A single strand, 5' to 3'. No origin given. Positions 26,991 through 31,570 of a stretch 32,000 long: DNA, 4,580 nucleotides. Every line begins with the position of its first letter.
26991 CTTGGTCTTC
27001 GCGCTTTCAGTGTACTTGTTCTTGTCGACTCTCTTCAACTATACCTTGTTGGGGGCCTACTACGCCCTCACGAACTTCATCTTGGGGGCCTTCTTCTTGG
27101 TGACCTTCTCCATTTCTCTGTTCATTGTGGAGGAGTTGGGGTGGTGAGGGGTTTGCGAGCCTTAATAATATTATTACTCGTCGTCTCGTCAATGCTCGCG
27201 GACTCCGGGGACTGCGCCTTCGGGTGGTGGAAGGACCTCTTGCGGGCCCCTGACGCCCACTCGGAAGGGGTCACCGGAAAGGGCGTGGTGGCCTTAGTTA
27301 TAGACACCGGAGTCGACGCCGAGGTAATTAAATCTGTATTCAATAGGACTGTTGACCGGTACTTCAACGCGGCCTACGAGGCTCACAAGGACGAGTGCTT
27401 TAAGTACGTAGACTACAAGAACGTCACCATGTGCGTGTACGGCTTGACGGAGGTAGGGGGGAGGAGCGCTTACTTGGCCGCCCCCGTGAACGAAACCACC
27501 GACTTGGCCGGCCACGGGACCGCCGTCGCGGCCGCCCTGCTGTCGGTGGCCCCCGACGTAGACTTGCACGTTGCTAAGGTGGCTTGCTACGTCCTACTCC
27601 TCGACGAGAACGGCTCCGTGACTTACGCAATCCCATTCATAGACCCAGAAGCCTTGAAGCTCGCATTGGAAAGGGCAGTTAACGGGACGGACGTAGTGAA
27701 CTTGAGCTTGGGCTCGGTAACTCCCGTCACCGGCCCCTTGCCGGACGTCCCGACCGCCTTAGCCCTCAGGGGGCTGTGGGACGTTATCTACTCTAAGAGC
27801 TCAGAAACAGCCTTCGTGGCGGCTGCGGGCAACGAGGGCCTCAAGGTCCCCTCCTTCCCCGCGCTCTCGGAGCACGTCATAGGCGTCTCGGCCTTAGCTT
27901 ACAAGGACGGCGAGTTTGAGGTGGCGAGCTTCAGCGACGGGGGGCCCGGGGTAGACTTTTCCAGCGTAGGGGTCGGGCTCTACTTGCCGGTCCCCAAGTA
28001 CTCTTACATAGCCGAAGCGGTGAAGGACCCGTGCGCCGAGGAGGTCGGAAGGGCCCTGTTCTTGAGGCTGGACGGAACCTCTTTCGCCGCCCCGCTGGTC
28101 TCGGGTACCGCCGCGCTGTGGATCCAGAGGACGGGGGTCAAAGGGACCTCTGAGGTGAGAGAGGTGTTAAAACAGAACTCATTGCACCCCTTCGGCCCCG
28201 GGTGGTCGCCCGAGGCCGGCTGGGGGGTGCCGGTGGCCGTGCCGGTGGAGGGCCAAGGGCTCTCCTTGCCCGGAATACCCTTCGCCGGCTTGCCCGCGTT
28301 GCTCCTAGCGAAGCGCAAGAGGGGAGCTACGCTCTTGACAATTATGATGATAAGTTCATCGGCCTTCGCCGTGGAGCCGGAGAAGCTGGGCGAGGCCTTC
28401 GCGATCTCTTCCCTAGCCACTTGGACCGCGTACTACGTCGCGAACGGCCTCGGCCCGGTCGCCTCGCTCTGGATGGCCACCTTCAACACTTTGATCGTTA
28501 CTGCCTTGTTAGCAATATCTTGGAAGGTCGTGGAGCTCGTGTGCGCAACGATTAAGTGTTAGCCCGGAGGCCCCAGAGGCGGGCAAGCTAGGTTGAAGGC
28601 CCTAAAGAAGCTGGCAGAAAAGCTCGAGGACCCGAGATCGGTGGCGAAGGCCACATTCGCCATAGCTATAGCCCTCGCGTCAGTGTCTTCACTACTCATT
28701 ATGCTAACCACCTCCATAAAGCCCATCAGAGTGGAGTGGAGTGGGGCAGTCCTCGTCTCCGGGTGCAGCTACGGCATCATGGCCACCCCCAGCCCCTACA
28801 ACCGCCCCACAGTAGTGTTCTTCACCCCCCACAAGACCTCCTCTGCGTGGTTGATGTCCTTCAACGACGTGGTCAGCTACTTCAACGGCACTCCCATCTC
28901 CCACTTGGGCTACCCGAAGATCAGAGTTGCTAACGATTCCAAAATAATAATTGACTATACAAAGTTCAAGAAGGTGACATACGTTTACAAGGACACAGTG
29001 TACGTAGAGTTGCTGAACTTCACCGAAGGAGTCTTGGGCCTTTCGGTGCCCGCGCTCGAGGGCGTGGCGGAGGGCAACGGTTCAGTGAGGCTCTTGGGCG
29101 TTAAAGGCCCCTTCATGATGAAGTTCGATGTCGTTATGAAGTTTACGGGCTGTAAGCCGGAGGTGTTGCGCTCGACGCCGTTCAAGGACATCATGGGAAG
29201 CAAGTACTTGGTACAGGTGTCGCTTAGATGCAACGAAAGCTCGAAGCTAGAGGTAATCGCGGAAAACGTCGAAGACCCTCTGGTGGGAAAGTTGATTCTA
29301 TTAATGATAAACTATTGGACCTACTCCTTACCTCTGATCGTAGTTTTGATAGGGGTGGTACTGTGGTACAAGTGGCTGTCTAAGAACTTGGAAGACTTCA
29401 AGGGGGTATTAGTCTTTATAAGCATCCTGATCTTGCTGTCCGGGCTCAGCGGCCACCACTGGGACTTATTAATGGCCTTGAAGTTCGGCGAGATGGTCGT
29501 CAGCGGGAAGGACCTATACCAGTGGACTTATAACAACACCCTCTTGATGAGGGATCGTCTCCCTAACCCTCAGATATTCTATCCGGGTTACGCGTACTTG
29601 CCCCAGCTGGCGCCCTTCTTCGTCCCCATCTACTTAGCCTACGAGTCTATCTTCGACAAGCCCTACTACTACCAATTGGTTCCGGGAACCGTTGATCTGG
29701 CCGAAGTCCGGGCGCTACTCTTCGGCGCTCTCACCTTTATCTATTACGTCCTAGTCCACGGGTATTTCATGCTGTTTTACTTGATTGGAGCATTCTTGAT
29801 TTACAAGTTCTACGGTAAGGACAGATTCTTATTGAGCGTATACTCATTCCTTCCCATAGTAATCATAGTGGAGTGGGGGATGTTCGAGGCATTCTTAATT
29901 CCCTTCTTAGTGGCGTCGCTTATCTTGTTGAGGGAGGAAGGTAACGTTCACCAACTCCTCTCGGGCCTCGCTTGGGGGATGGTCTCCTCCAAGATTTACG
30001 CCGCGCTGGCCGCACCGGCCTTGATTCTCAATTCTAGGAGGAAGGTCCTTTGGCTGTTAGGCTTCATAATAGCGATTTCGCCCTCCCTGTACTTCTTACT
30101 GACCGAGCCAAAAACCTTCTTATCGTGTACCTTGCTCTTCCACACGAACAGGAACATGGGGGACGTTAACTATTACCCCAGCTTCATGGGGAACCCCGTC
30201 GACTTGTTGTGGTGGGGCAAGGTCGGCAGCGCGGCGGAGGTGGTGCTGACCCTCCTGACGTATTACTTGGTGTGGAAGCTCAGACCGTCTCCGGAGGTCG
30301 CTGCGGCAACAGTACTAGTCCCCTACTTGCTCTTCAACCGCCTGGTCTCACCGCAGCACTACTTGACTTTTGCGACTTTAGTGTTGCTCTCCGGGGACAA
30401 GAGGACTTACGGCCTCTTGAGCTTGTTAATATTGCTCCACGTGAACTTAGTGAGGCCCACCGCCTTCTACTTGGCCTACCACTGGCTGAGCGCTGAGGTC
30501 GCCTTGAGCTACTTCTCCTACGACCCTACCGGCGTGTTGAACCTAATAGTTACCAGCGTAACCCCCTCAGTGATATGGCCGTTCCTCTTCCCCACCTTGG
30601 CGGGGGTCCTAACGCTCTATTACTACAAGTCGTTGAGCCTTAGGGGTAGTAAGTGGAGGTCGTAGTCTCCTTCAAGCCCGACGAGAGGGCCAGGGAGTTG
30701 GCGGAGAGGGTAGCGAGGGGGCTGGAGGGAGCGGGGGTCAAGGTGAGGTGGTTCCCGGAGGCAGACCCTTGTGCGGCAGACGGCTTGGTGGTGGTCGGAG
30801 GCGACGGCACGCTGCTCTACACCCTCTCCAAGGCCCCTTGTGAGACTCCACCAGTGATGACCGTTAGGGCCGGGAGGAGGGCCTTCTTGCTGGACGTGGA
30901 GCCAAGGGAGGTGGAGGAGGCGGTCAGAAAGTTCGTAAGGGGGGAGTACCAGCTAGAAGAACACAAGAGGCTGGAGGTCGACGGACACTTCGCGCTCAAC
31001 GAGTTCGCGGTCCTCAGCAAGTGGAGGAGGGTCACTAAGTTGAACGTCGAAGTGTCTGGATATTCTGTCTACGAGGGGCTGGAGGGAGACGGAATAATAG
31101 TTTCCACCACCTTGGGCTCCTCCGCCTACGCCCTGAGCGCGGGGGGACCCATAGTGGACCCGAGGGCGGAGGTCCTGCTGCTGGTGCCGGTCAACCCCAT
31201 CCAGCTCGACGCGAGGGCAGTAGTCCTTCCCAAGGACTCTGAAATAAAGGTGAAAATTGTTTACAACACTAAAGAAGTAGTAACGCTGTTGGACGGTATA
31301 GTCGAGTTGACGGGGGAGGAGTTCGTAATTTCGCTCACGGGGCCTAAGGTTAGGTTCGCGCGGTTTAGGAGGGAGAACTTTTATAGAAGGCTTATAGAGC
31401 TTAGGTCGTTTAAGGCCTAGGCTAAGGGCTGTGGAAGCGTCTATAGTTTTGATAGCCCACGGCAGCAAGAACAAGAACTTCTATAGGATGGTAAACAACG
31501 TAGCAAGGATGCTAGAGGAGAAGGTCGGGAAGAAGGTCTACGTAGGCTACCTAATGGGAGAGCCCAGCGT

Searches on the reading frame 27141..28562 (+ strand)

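Call 82: search_protein_families(library=pfam, proteins=[window:27141-28562:+], max_evalue=0.001)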
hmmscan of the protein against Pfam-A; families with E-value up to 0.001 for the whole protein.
window:27141-28562:+ (473 aa): 1 family
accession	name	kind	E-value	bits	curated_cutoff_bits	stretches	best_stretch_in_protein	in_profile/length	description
PF00082.27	Peptidase_S8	-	7.2e-22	78.5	21.8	1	46-362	1-288/288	Subtilase family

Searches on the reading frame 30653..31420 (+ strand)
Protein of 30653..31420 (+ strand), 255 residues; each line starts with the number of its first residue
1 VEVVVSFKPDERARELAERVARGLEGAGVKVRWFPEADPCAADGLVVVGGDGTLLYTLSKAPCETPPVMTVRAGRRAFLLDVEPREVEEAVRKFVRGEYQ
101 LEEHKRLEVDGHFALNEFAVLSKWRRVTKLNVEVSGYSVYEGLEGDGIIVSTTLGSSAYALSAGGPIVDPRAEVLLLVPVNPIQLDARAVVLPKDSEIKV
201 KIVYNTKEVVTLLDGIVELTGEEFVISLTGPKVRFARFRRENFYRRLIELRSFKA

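Call 82: search_protein_families(library=pfam, proteins=[window:30653-31420:+], max_evalue=0.001)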
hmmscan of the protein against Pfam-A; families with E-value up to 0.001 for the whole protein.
window:30653-31420:+ (255 aa): 2 families
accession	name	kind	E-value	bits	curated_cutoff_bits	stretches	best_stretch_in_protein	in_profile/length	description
PF20143.4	NAD_kinase_C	-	1.1e-19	70.8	23.7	1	125-219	12-104/126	ATP-NAD kinase C-terminal domain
PF01513.26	NAD_kinase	-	4.9e-10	40.3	25.5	1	41-99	72-130/130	ATP-NAD kinase N-terminal domain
